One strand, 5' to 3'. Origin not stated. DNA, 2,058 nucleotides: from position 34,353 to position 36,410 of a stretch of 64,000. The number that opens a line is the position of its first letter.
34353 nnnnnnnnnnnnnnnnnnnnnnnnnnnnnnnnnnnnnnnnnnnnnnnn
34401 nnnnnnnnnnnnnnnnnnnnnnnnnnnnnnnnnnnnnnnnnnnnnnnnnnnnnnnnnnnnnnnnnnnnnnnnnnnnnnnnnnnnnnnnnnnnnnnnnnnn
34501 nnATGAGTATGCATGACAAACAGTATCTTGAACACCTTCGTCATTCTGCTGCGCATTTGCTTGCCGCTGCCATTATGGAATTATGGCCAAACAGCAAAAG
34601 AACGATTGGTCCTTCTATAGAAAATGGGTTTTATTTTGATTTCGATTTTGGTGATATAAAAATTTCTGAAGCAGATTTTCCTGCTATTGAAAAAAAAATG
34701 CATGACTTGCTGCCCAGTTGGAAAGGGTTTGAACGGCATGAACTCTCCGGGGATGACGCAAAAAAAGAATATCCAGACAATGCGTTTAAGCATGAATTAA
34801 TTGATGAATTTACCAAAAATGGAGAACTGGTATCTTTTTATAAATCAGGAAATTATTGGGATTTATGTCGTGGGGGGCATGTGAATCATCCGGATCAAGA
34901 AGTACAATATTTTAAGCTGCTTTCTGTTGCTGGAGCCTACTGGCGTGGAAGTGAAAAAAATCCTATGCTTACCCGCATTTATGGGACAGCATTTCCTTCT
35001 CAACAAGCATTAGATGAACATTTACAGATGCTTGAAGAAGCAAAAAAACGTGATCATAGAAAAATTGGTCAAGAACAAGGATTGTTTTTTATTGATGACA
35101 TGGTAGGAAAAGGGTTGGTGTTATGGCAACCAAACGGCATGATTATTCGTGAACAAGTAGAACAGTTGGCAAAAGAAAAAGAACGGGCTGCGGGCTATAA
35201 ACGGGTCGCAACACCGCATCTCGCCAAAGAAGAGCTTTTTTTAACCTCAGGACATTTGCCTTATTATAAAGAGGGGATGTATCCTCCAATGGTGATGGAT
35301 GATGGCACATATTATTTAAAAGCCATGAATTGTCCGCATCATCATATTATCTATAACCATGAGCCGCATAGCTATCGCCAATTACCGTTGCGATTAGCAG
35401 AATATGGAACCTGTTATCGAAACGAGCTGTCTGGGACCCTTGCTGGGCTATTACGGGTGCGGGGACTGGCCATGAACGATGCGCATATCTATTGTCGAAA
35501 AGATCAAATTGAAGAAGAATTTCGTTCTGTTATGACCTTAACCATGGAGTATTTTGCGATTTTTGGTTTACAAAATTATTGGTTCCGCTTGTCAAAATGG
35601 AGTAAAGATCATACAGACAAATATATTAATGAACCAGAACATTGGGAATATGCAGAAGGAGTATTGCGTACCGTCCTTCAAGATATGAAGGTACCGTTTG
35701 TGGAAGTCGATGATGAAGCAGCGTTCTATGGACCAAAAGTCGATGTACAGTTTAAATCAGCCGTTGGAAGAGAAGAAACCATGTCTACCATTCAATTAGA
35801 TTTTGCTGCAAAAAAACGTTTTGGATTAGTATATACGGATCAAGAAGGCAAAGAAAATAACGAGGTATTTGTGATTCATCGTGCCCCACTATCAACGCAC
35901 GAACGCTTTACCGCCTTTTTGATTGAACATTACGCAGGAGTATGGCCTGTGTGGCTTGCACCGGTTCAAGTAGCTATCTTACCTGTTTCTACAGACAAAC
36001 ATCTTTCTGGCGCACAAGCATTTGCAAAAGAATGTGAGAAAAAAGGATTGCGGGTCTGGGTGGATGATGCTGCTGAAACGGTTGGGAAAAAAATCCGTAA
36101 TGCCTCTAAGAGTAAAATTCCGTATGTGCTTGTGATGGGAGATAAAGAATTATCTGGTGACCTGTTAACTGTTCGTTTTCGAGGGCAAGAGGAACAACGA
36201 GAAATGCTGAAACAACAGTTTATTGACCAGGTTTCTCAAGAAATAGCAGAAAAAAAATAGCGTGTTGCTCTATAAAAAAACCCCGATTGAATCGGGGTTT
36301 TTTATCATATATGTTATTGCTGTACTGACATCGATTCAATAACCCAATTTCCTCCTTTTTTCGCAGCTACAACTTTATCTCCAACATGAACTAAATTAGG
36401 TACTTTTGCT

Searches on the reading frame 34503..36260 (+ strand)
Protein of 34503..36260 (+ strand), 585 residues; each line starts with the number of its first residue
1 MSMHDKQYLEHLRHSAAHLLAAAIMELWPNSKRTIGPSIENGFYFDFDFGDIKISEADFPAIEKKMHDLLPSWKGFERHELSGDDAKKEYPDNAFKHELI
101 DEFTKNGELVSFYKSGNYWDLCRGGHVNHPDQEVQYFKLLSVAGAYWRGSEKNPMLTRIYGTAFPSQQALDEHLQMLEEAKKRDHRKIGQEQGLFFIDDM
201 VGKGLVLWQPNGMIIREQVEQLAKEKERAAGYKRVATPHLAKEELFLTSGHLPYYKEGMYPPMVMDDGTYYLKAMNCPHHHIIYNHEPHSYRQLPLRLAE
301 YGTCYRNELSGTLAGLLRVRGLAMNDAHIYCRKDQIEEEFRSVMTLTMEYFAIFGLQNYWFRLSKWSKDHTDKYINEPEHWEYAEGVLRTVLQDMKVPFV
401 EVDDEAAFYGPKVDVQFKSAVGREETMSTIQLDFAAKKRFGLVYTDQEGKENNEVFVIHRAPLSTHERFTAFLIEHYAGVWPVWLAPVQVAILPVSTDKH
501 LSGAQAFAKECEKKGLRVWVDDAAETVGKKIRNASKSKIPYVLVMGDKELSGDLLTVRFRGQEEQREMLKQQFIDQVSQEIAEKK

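Call 5: search_protein_families(library=pfam, proteins=[window:34503-36260:+])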
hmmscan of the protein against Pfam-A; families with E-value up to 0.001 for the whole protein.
window:34503-36260:+ (585 aa): 3 families
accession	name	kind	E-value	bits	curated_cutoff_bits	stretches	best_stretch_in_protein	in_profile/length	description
PF00587.30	tRNA-synt_2b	-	6.6e-35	121.2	29.3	1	268-477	9-179/179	tRNA synthetase class II core domain (G, H, P, S and T)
PF03129.25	HGTP_anticodon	-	1.4e-18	67.3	21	1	489-579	1-93/94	Anticodon binding domain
PF07973.19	tRNA_SAD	-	2e-08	34.5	24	1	110-160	1-44/44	Threonyl and Alanyl tRNA synthetase second additional domain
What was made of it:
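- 34503..36260 (+): thrS, threonyl-tRNA synthetase (585 aa, no N-terminal TGS domain). This is the regulated gene. Pfam hits PF00587, PF03129 and PF07973 (call 5).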

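Call 11: find_related_loci(query=window:34503-36257:+, collection=genome_contigs, flank=3000)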
Query window:34503-36257:+ (585 aa) in genome_contigs; peptide patterns used: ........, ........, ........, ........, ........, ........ (x = any residue, [..] = any of these).
271 stretches matched a pattern; 238 encode a relative of the query (tblastn E <= 1e-3); the best 80 are kept; 80 distinct loci.
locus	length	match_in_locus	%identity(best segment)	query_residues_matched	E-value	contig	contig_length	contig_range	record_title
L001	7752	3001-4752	71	1-585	0e+0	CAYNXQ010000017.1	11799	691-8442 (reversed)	MAG TPA_asm: uncultured Gammaproteobacteria bacterium isolate SRP193066_co2_32 genome assembly, contig: NODE_2832_length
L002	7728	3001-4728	70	5-581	0e+0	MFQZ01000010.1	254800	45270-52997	MAG: Candidatus Magasanikbacteria bacterium RIFOXYC2_FULL_42_28 rifoxyc2_full_scaffold_83, whole genome shotgun sequence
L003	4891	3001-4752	68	2-584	0e+0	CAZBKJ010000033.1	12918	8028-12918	MAG TPA_asm: uncultured Pseudomonadales bacterium isolate SRP286056_co1_272 genome assembly, contig: NODE_6118_length_12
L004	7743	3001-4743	67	2-584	0e+0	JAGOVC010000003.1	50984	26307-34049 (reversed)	Candidatus Woesebacteria bacterium isolate Gw_Eff_bin_538 Gw_Eff_1011_length_50984_cov_7.059834, whole genome shotgun se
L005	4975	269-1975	69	5-564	0e+0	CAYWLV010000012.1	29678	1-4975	MAG TPA_asm: uncultured Gammaproteobacteria bacterium isolate SRP278252_co2_47 genome assembly, contig: NODE_3053_length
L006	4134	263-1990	68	9-585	0e+0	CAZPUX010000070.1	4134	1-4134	MAG TPA_asm: uncultured Candidatus Saccharibacteria bacterium isolate SRP193066_co2_430 genome assembly, contig: NODE_11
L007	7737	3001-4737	68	4-581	0e+0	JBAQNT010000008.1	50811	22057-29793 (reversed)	MAG: Microgenomates group bacterium isolate MFD12002_ilm_asm_bin4 k127_100588, whole genome shotgun sequence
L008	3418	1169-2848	68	1-560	0e+0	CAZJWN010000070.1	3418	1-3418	MAG TPA_asm: uncultured Gammaproteobacteria bacterium isolate SRP342105_co2_151 genome assembly, contig: NODE_36708_leng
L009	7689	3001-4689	70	1-565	0e+0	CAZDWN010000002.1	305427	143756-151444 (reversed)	MAG TPA_asm: uncultured Pseudomonadales bacterium isolate SRP170004_co1_144 genome assembly, contig: NODE_30_length_3054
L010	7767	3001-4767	66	1-584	0e+0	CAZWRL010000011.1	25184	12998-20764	MAG TPA_asm: uncultured Gammaproteobacteria bacterium isolate binchicken_co21_262 genome assembly, contig: NODE_867_leng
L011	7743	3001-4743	66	2-584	0e+0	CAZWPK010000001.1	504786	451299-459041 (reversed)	MAG TPA_asm: uncultured Pseudomonadales bacterium isolate binchicken_co347_42 genome assembly, contig: NODE_5_length_504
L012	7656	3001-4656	67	9-560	0e+0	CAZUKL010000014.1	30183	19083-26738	MAG TPA_asm: uncultured Gammaproteobacteria bacterium isolate SRP296810_co1_405 genome assembly, contig: NODE_1383_lengt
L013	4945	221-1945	66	9-581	0e+0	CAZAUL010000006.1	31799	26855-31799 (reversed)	MAG TPA_asm: uncultured Gammaproteobacteria bacterium isolate SRP329715_co1_185 genome assembly, contig: NODE_1938_lengt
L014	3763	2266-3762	73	1-500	0e+0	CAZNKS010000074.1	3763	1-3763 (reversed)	MAG TPA_asm: uncultured Pseudomonadales bacterium isolate SRP170004_co1_558 genome assembly, contig: NODE_41400_length_3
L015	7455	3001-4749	67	1-585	0e+0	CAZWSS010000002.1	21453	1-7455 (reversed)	MAG TPA_asm: uncultured Gammaproteobacteria bacterium isolate SRP062349_co5_141 genome assembly, contig: NODE_708_length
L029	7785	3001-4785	60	5-584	0e+0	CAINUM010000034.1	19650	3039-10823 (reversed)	MAG: Candidatus Magasanikbacteria bacterium isolate Kiruna_bin-08293 genome assembly, contig: bin-08293:034/107, whole g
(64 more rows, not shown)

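Call 19: find_related_loci(query=window:34503-36257:+, collection=metagenome_contigs, flank=1500)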
Query window:34503-36257:+ (585 aa) in metagenome_contigs; peptide patterns used: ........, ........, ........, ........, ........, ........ (x = any residue, [..] = any of these).
380 stretches matched a pattern; 328 encode a relative of the query (tblastn E <= 1e-3); the best 80 are kept; 80 distinct loci.
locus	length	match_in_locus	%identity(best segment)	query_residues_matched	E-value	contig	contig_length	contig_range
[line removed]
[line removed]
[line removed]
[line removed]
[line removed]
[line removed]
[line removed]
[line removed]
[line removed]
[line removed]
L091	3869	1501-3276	63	9-585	0e+0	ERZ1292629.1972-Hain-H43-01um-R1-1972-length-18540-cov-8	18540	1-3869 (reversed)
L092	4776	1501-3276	63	9-585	0e+0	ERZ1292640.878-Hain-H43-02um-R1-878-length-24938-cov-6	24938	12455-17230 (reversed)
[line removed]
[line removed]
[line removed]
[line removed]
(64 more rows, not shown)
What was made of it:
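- Tried and rejected: Scans of genome and metagenome contigs with ThrRS (calls 11, 19) found nothing above about 74% identity.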

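Call 37: find_encoding_contigs(protein=window:34503-36260:+, flank=10000, max_places=4)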
Protein window:34503-36260:+ (585 aa): no gene with exactly this product is on record in the collection.

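Call 46: search_protein_families(library=pfam, proteins=[L100:878-1432:+, L029:2461-2994:+], max_evalue=0.00001)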
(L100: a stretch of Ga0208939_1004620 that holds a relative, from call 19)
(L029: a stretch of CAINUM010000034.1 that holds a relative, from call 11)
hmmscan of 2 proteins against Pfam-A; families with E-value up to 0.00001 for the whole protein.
L100:878-1432:+ (184 aa): 3 families
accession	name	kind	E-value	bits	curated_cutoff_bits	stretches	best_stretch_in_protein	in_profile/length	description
PF13302.13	Acetyltransf_3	-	1.2e-14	55.6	25.4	1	10-148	1-138/138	Acetyltransferase (GNAT) domain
PF00583.31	Acetyltransf_1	-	1.8e-11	44.7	20.7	1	54-147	20-116/116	Acetyltransferase (GNAT) family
PF13420.13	Acetyltransf_4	-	5.1e-07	30.3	24.3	1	24-155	12-142/155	Acetyltransferase (GNAT) domain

L029:2461-2994:+ (177 aa): 6 families
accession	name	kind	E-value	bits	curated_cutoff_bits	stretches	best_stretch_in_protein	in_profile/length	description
PF13302.13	Acetyltransf_3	-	2.8e-26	93.3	25.4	1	10-144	1-137/138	Acetyltransferase (GNAT) domain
PF00583.31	Acetyltransf_1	-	2.7e-15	57.1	20.7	1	48-144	17-116/116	Acetyltransferase (GNAT) family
PF13420.13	Acetyltransf_4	-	3.1e-12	47.2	24.3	1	21-152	9-142/155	Acetyltransferase (GNAT) domain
PF13673.13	Acetyltransf_10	-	7.6e-12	45.8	23.6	1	43-154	14-117/128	Acetyltransferase (GNAT) domain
PF13508.13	Acetyltransf_7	-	2.1e-09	38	27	1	61-145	3-83/84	Acetyltransferase (GNAT) domain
PF13523.12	Acetyltransf_8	-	3.4e-07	30.4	27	1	84-148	77-141/145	Acetyltransferase (GNAT) domain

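Call 50: find_homologous_proteins(query=window:34503-36257:+, max_evalue=1e-100)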
Query window:34503-36257:+ (585 aa): 8000 proteins with E <= 1e-100 among 8000 candidates; the best 120 are listed.
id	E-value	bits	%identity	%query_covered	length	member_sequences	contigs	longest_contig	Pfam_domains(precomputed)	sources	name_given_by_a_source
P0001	0.0e+0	1370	100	100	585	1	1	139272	PF03129.26,PF00587.31,PF07973.20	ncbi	-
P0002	0.0e+0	1013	73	99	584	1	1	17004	PF03129.26,PF00587.31,PF07973.20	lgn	-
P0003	1.5e-297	1006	73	99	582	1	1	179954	PF03129.26,PF00587.31,PF07973.20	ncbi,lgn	-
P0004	2.6e-297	1005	73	98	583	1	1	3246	PF03129.26,PF00587.31,PF07973.20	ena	-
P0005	2.6e-297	1005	73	98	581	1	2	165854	PF03129.26,PF00587.31,PF07973.20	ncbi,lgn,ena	-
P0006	1.1e-296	1003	73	99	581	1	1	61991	PF03129.26,PF00587.31,PF07973.20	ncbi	-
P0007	7.5e-296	1000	73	99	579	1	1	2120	PF03129.26,PF00587.31,PF07973.20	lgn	-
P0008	1.2e-295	1000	71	99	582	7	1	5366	PF03129.26,PF00587.31,PF07973.20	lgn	-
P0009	1.2e-295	1000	73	99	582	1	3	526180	PF03129.26,PF00587.31,PF07973.20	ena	-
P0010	1.0e-294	997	72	99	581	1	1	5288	PF03129.26,PF00587.31,PF07973.20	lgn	-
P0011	9.3e-294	994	71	99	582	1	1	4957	PF03129.26,PF00587.31,PF07973.20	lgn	-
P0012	1.3e-293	993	72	99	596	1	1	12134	PF03129.26,PF00587.31,PF07973.20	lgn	-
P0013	1.7e-293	993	72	99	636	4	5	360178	PF03129.26,PF00587.31,PF07973.20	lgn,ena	-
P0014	7.4e-292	987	71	99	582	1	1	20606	PF03129.26,PF00587.31,PF07973.20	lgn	-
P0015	1.1e-291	987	74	97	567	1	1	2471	PF03129.26,PF00587.31,PF07973.20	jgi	jgi:threonyl-tRNA synthetase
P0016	4.1e-291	985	71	99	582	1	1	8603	PF03129.26,PF00587.31,PF07973.20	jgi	-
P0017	1.5e-289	980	70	99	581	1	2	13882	PF03129.26,PF00587.31,PF07973.20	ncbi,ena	-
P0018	2.1e-289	979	72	99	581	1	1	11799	PF03129.26,PF00587.31,PF07973.20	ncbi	-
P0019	4.3e-289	978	72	99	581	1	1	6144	PF03129.26,PF00587.31,PF07973.20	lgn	-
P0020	2.1e-288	976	70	99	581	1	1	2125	PF03129.26,PF00587.31,PF07973.20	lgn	-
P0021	2.5e-287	972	70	99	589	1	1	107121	PF03129.26,PF00587.31,PF07973.20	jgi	jgi:threonyl-tRNA synthetase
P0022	4.4e-287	972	71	99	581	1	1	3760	PF03129.26,PF00587.31,PF07973.20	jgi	jgi:threonyl-tRNA synthetase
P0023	1.1e-285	967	70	99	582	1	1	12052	PF03129.26,PF00587.31,PF07973.20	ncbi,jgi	ncbi:MAG: threonine--tRNA ligase [Candidatus Paceibacterota bacterium]|jgi:threonyl-tRNA synthetase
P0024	2.5e-285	966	71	99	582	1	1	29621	PF03129.26,PF00587.31,PF07973.20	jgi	-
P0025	2.9e-285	966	70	99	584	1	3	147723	PF03129.26,PF00587.31,PF07973.20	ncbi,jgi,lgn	-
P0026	2.3e-284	963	70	99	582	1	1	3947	PF03129.26,PF00587.31,PF07973.20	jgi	-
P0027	3.1e-284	962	70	99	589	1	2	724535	PF03129.26,PF00587.31,PF07973.20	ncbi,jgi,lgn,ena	-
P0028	3.7e-284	962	69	99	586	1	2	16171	PF03129.26,PF00587.31,PF07973.20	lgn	-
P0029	1.1e-283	960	69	99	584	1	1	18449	PF03129.26,PF00587.31,PF07973.20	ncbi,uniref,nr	ncbi:MAG: threonine--tRNA ligase [Candidatus Magasanikbacteria bacterium CG_4_10_14_0_2_um_filter_41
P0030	4.0e-283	958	69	99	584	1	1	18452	PF03129.26,PF00587.31,PF07973.20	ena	-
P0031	3.1e-282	956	70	99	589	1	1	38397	PF03129.26,PF00587.31,PF07973.20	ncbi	-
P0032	7.5e-282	954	69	99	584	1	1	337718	PF03129.26,PF00587.31,PF07973.20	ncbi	-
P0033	1.6e-281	953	68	99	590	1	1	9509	PF03129.26,PF00587.31,PF07973.20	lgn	-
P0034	2.6e-281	952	69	99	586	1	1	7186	PF03129.26,PF00587.31,PF07973.20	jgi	jgi:threonyl-tRNA synthetase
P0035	7.5e-280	948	69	99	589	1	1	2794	PF03129.26,PF00587.31,PF07973.20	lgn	-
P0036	8.7e-280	947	68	99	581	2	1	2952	PF03129.26,PF00587.31,PF07973.20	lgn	-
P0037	1.2e-279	947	70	99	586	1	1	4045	PF03129.26,PF00587.31,PF07973.20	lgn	-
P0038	2.6e-279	946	69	99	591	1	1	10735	PF03129.26,PF00587.31,PF07973.20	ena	-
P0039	3.2e-279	946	70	100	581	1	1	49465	PF03129.26,PF00587.31,PF07973.20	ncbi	-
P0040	4.5e-279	945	68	99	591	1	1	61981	PF03129.26,PF00587.31,PF07973.20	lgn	-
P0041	5.5e-279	945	68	100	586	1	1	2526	PF03129.26,PF00587.31,PF07973.20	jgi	jgi:threonyl-tRNA synthetase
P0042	5.3e-278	942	68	100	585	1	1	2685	PF03129.26,PF00587.31,PF07973.20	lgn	-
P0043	7.3e-278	941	70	97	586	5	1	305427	PF03129.26,PF00587.31,PF07973.20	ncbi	-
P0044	1.1e-277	941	68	99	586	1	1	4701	PF03129.26,PF00587.31,PF07973.20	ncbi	-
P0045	1.1e-277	940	69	100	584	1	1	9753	PF03129.26,PF00587.31,PF07973.20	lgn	-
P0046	3.0e-277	939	70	99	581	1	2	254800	PF03129.26,PF00587.31,PF07973.20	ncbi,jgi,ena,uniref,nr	ncbi:MAG: threonine--tRNA ligase [Candidatus Magasanikbacteria bacterium RIFOXYC2_FULL_42_28]|uniref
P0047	8.0e-277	938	68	100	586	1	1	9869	PF03129.26,PF00587.31,PF07973.20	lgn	-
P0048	8.9e-277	938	70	99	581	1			PF03129.26,PF00587.31,PF07973.20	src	-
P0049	1.0e-276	937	68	99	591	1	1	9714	PF03129.26,PF00587.31,PF07973.20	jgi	-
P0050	1.7e-276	937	68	99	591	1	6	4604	PF03129.26,PF00587.31,PF07973.20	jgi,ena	-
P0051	3.1e-276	936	69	100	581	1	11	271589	PF03129.26,PF00587.31,PF07973.20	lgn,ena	-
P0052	5.5e-276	935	71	95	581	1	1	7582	PF03129.26,PF00587.31,PF07973.20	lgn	-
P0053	5.9e-276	935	69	98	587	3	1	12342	PF03129.26,PF00587.31,PF07973.20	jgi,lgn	jgi:threonyl-tRNA synthetase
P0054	1.3e-275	934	69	99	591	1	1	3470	PF03129.26,PF00587.31,PF07973.20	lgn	-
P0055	1.3e-275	934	69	100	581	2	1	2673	PF03129.26,PF00587.31,PF07973.20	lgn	-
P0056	1.8e-275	933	68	100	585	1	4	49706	PF03129.26,PF00587.31,PF07973.20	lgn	-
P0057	2.4e-275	933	68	99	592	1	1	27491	PF03129.26,PF00587.31,PF07973.20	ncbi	-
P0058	2.4e-275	933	67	100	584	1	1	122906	PF03129.26,PF00587.31,PF07973.20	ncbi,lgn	-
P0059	2.5e-275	933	68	99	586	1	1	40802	PF03129.26,PF00587.31,PF07973.20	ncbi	-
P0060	2.6e-275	933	68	97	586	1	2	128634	PF03129.26,PF00587.31,PF07973.20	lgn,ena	-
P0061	5.0e-275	932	68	99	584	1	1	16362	PF03129.26,PF00587.31,PF07973.20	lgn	-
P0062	9.6e-275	931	69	99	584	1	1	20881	PF03129.26,PF00587.31,PF07973.20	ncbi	-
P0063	1.1e-274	931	67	99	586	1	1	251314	PF03129.26,PF00587.31,PF07973.20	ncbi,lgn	ncbi:MAG: threonine--tRNA ligase [Candidatus Woesebacteria bacterium]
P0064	1.2e-274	930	69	99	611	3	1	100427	PF03129.26,PF00587.31,PF07973.20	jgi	-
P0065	1.7e-274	930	68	98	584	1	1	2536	PF03129.26,PF00587.31,PF07973.20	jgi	-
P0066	2.1e-274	930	67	100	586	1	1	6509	PF03129.26,PF00587.31,PF07973.20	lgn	-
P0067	2.9e-274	929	69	99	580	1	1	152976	PF03129.26,PF00587.31,PF07973.20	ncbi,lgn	-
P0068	4.1e-274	929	67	99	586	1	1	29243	PF03129.26,PF00587.31,PF07973.20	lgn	-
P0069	7.7e-274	928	69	99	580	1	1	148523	PF03129.26,PF00587.31,PF07973.20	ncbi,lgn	-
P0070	7.7e-274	928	68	100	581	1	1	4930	PF03129.26,PF00587.31,PF07973.20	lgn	-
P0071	8.7e-274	928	67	100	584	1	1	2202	PF03129.26,PF00587.31,PF07973.20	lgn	-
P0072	9.9e-274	927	69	97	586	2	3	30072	PF03129.26,PF00587.31,PF07973.20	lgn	-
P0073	2.2e-273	926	67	100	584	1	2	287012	PF03129.26,PF00587.31,PF07973.20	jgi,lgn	-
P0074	3.7e-273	926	67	100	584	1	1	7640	PF03129.26,PF00587.31,PF07973.20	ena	-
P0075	4.2e-273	925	68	99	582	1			PF03129.26,PF00587.31,PF07973.20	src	-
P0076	4.3e-273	925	67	99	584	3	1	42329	PF03129.26,PF00587.31,PF07973.20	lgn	-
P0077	4.6e-273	925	68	99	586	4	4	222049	PF03129.26,PF00587.31,PF07973.20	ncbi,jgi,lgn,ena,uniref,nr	ncbi:threonine--tRNA ligase [Candidatus Uhrbacteria bacterium RIFCSPLOWO2_02_FULL_51_9]|uniref:Threo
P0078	5.4e-273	925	68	99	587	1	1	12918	PF03129.26,PF00587.31,PF07973.20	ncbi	-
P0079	6.0e-273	925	69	99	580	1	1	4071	PF03129.26,PF00587.31,PF07973.20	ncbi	ncbi:MAG: threonine--tRNA ligase [Microgenomates group bacterium]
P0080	7.7e-273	925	67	100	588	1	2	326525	PF03129.26,PF00587.31,PF07973.20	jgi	jgi:threonyl-tRNA synthetase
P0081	8.5e-273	924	68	99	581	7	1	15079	PF03129.26,PF00587.31,PF07973.20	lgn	-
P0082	9.3e-273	924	67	99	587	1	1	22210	PF03129.26,PF00587.31,PF07973.20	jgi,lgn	-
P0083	1.3e-272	924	67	99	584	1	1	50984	PF03129.26,PF00587.31,PF07973.20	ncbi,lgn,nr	ncbi:threonine--tRNA ligase [Candidatus Woesebacteria bacterium]|nr:threonine--tRNA ligase [Candidat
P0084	1.4e-272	924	67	99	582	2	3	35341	PF03129.26,PF00587.31,PF07973.20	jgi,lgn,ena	-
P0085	1.5e-272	924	68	99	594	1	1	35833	PF03129.26,PF00587.31,PF07973.20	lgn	-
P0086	1.7e-272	923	68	99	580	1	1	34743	PF03129.26,PF00587.31,PF07973.20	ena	-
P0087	2.5e-272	923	67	99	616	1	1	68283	PF03129.26,PF00587.31,PF07973.20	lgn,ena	-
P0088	2.9e-272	923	68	97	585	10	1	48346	PF03129.26,PF00587.31,PF07973.20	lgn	-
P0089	3.4e-272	922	68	99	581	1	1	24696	PF03129.26,PF00587.31,PF07973.20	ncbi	-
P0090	4.5e-272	922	68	100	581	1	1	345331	PF03129.26,PF00587.31,PF07973.20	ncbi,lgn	-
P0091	5.6e-272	922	67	99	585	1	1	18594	PF03129.26,PF00587.31,PF07973.20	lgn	-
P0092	6.1e-272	922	65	100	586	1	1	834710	PF03129.26,PF00587.31,PF07973.20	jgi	jgi:threonyl-tRNA synthetase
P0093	1.6e-271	920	68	99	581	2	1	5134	PF03129.26,PF00587.31,PF07973.20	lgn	-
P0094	1.7e-271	920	67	100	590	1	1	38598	PF03129.26,PF00587.31,PF07973.20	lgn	-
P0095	1.9e-271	920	65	100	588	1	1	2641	PF03129.26,PF00587.31,PF07973.20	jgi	jgi:threonyl-tRNA synthetase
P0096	2.9e-271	919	69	96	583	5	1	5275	PF03129.26,PF00587.31,PF07973.20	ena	-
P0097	3.1e-271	919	71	94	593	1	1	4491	PF03129.26,PF00587.31,PF07973.20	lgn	-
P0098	4.0e-271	919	68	99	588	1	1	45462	PF03129.26,PF00587.31,PF07973.20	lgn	-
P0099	4.6e-271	919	66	99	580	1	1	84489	PF03129.26,PF00587.31,PF07973.20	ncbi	ncbi:MAG: threonine--tRNA ligase [Weeksellaceae bacterium]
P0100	5.6e-271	918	66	99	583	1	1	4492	PF03129.26,PF00587.31,PF07973.20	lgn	-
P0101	8.6e-271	918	69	96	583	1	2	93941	PF03129.26,PF00587.31,PF07973.20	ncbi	-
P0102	1.7e-270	917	66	99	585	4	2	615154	PF03129.26,PF00587.31,PF07973.20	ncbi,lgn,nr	ncbi:MAG: threonine--tRNA ligase [Candidatus Levybacteria bacterium]|nr:threonine--tRNA ligase [Cand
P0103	2.2e-270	916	67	99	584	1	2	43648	PF03129.26,PF00587.31,PF07973.20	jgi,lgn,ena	-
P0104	3.4e-270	916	67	99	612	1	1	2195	PF03129.26,PF00587.31,PF07973.20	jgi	jgi:threonyl-tRNA synthetase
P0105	4.0e-270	916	66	99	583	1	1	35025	PF03129.26,PF00587.31,PF07973.20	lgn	-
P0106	5.9e-270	915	69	95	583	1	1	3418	PF03129.26,PF00587.31,PF07973.20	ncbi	-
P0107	7.8e-270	915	66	100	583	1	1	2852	PF03129.26,PF00587.31,PF07973.20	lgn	-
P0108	1.1e-269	914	65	99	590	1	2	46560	PF03129.26,PF00587.31,PF07973.20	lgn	-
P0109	1.9e-269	913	68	99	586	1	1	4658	PF03129.26,PF00587.31,PF07973.20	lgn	-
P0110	2.2e-269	913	66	100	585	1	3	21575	PF03129.26,PF00587.31,PF07973.20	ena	-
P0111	2.3e-269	913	67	99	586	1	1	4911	PF03129.26,PF00587.31,PF07973.20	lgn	-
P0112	2.9e-269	913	69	95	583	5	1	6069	PF03129.26,PF00587.31,PF07973.20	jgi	jgi:threonyl-tRNA synthetase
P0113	3.2e-269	913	66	99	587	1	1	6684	PF03129.26,PF00587.31,PF07973.20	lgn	-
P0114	3.2e-269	913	66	99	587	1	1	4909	PF03129.26,PF00587.31,PF07973.20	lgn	-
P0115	3.6e-269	912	67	99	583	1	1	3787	PF03129.26,PF00587.31,PF07973.20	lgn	-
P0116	5.6e-269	912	69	95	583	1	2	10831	PF03129.26,PF00587.31,PF07973.20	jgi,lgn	jgi:threonyl-tRNA synthetase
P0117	1.3e-268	911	69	95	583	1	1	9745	PF03129.26,PF00587.31,PF07973.20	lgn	-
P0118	2.2e-268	910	66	99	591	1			PF03129.26,PF00587.31,PF07973.20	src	-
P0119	2.7e-268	909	67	99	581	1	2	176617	PF03129.26,PF00587.31,PF07973.20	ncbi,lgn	-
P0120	3.6e-268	909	73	91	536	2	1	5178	PF03129.26,PF00587.31,PF07973.20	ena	-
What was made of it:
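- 34503..36260 (+): Homologues are 60-74% identical in CPR genomes (calls 11, 50).
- Tried and rejected: The search of the large protein collection (call 50) found the window's own protein, and then at most 73%.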
